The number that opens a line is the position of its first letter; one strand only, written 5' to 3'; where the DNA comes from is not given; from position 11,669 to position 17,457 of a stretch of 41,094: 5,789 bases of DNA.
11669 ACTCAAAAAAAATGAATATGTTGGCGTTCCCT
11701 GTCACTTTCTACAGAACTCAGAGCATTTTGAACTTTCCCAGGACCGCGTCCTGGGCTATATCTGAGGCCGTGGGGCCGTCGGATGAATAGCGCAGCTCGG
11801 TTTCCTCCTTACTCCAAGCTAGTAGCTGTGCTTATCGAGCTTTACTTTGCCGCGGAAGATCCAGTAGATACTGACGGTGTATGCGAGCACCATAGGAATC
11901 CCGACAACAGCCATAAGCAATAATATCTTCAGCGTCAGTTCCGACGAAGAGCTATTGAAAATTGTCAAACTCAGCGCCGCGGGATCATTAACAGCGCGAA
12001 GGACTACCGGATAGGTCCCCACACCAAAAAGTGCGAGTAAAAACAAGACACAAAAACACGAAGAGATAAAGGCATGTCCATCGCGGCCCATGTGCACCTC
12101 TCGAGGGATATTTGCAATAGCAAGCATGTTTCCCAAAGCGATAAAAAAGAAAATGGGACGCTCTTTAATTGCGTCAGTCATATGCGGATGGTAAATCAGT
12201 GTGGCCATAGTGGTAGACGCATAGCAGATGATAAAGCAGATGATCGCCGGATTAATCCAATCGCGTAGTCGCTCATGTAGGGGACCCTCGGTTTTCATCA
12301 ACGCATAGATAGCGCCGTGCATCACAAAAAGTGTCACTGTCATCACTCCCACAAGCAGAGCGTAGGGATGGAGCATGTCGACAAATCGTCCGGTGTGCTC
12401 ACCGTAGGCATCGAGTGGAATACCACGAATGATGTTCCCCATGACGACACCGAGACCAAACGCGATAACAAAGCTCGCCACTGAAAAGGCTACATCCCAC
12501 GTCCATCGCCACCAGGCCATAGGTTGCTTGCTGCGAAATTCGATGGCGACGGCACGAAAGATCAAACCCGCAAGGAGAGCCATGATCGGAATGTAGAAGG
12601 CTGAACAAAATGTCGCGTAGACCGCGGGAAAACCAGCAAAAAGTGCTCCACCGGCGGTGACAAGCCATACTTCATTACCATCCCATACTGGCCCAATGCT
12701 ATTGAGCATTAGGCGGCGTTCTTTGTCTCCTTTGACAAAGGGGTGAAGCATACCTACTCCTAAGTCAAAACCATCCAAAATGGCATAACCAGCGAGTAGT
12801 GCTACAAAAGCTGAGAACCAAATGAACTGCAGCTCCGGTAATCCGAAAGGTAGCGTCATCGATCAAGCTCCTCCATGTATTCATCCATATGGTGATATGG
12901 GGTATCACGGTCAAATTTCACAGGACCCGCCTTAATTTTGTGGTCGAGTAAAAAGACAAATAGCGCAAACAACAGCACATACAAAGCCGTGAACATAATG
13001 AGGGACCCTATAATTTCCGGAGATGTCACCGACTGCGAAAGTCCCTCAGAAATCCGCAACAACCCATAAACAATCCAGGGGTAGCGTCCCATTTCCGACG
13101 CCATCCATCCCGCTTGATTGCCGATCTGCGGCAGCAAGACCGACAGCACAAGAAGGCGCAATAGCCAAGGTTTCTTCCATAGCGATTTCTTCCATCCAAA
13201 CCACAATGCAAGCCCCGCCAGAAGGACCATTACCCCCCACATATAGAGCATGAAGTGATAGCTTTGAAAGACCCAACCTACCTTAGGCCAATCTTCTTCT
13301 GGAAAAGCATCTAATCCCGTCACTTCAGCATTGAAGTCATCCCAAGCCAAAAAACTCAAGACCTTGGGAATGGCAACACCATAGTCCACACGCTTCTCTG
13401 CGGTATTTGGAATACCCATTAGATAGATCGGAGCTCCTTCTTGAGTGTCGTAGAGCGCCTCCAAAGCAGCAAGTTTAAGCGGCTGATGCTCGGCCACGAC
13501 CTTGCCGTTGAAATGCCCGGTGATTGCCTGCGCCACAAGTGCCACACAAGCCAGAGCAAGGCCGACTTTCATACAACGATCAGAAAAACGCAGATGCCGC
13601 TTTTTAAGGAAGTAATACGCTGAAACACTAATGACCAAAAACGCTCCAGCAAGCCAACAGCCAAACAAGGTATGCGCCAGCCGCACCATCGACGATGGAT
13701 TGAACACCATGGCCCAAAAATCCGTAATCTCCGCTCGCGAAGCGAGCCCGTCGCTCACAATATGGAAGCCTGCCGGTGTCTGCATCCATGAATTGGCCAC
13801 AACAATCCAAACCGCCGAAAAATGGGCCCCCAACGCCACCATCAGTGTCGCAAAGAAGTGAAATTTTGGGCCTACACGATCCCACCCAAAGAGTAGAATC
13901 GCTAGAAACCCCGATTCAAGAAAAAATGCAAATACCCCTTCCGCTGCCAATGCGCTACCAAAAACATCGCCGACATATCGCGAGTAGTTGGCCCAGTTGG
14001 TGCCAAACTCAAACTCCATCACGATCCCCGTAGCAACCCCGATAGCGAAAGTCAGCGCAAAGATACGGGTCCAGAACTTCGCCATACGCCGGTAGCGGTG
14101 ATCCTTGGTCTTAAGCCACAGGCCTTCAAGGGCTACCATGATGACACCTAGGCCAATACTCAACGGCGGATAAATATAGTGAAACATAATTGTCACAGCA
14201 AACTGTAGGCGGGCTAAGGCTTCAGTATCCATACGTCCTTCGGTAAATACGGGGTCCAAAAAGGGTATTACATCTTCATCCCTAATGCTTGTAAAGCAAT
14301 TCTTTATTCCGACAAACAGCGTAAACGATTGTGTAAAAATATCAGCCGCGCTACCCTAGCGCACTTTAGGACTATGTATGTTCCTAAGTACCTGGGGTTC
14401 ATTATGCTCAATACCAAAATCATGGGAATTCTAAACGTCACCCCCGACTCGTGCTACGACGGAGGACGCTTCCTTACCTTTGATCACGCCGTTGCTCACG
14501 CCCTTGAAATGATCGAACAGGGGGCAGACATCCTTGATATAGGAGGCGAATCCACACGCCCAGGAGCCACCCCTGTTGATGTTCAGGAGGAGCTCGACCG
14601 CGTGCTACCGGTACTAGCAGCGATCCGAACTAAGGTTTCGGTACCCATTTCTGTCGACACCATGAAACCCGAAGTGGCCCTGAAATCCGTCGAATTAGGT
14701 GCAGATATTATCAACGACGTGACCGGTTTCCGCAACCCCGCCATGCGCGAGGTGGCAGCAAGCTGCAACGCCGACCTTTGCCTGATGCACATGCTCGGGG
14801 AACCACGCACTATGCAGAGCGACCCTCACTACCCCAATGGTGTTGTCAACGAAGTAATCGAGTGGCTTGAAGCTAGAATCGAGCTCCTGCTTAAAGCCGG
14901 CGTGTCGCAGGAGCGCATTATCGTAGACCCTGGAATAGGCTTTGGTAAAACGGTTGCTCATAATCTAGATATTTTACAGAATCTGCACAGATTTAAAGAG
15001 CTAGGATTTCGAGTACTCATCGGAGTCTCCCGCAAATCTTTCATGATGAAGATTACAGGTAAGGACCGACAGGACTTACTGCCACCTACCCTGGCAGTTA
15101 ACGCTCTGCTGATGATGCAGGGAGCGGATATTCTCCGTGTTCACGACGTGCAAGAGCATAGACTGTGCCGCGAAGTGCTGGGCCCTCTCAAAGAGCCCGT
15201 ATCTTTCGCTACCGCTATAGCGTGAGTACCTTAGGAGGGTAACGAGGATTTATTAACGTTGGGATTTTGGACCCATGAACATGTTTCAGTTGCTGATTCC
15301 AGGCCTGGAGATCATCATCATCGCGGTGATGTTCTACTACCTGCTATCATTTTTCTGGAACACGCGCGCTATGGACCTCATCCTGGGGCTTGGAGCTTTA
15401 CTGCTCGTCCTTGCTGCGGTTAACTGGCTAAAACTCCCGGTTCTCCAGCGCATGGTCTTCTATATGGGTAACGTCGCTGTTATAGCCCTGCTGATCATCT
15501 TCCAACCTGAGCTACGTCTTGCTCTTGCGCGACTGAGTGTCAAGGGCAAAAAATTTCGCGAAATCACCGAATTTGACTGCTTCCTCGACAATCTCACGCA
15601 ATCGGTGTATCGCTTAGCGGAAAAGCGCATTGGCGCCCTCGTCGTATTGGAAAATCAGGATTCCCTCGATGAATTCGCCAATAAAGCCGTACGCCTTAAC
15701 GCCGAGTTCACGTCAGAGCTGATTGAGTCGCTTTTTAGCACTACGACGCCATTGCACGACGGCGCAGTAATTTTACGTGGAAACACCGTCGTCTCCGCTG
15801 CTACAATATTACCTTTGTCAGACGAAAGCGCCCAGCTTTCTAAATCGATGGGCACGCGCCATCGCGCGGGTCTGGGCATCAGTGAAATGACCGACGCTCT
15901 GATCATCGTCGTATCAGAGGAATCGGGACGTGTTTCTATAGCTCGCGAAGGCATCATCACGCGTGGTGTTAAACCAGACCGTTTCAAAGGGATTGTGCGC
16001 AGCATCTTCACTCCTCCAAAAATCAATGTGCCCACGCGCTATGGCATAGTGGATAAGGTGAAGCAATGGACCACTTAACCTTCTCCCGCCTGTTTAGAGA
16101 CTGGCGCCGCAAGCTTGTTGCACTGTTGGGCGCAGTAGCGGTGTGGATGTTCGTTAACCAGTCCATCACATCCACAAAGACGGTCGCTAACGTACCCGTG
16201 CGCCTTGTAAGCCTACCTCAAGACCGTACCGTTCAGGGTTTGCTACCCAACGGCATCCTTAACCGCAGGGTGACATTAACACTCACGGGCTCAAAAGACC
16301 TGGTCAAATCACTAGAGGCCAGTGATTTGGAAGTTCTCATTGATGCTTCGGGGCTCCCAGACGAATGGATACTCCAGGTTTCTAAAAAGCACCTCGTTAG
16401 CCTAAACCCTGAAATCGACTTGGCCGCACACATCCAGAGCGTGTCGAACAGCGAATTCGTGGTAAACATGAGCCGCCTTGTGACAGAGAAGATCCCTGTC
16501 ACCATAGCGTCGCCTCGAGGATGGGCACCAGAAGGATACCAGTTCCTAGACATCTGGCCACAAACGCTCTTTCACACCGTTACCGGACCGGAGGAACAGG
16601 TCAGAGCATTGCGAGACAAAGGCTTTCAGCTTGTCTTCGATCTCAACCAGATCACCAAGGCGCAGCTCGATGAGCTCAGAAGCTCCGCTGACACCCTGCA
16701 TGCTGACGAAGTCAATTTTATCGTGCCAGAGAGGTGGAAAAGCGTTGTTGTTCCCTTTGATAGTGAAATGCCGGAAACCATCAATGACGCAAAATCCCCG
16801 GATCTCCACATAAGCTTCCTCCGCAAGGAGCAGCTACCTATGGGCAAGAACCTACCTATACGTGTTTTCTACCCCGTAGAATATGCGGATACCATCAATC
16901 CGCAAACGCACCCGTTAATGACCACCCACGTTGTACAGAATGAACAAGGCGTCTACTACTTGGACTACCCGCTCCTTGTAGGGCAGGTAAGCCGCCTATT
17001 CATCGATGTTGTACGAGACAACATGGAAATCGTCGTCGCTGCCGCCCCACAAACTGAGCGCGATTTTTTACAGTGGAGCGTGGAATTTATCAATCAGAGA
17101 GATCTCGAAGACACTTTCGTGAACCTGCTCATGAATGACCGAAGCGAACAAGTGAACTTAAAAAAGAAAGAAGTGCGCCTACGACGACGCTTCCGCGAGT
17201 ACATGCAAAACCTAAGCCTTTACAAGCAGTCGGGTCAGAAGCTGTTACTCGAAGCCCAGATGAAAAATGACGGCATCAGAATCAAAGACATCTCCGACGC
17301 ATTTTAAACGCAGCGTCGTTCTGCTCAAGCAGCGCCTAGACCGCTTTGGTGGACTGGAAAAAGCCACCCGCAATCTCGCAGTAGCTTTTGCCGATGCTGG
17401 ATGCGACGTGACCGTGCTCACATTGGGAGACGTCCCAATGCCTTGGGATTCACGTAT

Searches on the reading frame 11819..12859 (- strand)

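Call 42: search_protein_families(library=pfam, proteins=[window:11819-12859:-], max_evalue=0.00001)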
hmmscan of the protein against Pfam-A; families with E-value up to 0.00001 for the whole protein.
window:11819-12859:- (346 aa): 1 family
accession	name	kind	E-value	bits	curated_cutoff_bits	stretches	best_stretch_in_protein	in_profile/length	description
PF02322.20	Cyt_bd_oxida_II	-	9.5e-101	337.6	35.6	1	10-335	1-302/302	Cytochrome bd terminal oxidase subunit II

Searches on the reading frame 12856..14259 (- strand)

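Call 42: search_protein_families(library=pfam, proteins=[window:12856-14259:-], max_evalue=0.00001)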
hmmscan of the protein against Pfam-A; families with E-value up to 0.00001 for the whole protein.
window:12856-14259:- (467 aa): 1 family
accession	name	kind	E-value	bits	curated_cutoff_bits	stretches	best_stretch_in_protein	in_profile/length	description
PF01654.22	Cyt_bd_oxida_I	-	5.5e-167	556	26.2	1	15-446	1-418/418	Cytochrome bd terminal oxidase subunit I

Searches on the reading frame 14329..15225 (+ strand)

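Call 42: search_protein_families(library=pfam, proteins=[window:14329-15225:+], max_evalue=0.00001)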
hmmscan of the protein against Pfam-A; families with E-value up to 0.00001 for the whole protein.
window:14329-15225:+ (298 aa): 1 family
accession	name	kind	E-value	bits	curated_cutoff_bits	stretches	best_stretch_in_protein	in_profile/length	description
PF00809.28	Pterin_bind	-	5.1e-86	288.7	25.5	1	32-272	1-244/244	Pterin binding enzyme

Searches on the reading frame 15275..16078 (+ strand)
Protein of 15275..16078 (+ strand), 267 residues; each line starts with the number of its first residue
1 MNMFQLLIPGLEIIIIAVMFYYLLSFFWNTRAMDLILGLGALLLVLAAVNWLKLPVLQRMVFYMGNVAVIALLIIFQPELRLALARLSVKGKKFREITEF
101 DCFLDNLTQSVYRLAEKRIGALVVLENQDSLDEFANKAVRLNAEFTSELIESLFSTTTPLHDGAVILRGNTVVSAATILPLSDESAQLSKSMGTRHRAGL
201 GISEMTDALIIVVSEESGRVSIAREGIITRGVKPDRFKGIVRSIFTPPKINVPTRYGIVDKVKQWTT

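Call 42: search_protein_families(library=pfam, proteins=[window:15275-16078:+], max_evalue=0.00001)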
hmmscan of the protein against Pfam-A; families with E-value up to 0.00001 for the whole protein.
window:15275-16078:+ (267 aa): 1 family
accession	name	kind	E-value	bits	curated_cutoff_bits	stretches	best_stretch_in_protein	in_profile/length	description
PF02457.21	DAC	-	2.3e-40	137.3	27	1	109-226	2-117/119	DisA bacterial checkpoint controller nucleotide-binding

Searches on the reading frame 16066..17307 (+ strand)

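Call 42: search_protein_families(library=pfam, proteins=[window:16066-17307:+], max_evalue=0.00001)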
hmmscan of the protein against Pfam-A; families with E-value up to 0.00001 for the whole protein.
window:16066-17307:+ (413 aa): 1 family
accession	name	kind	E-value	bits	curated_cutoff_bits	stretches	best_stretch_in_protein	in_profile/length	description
PF07949.17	YbbR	-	4e-08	33.9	22.3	0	54-106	16-58/81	YbbR-like protein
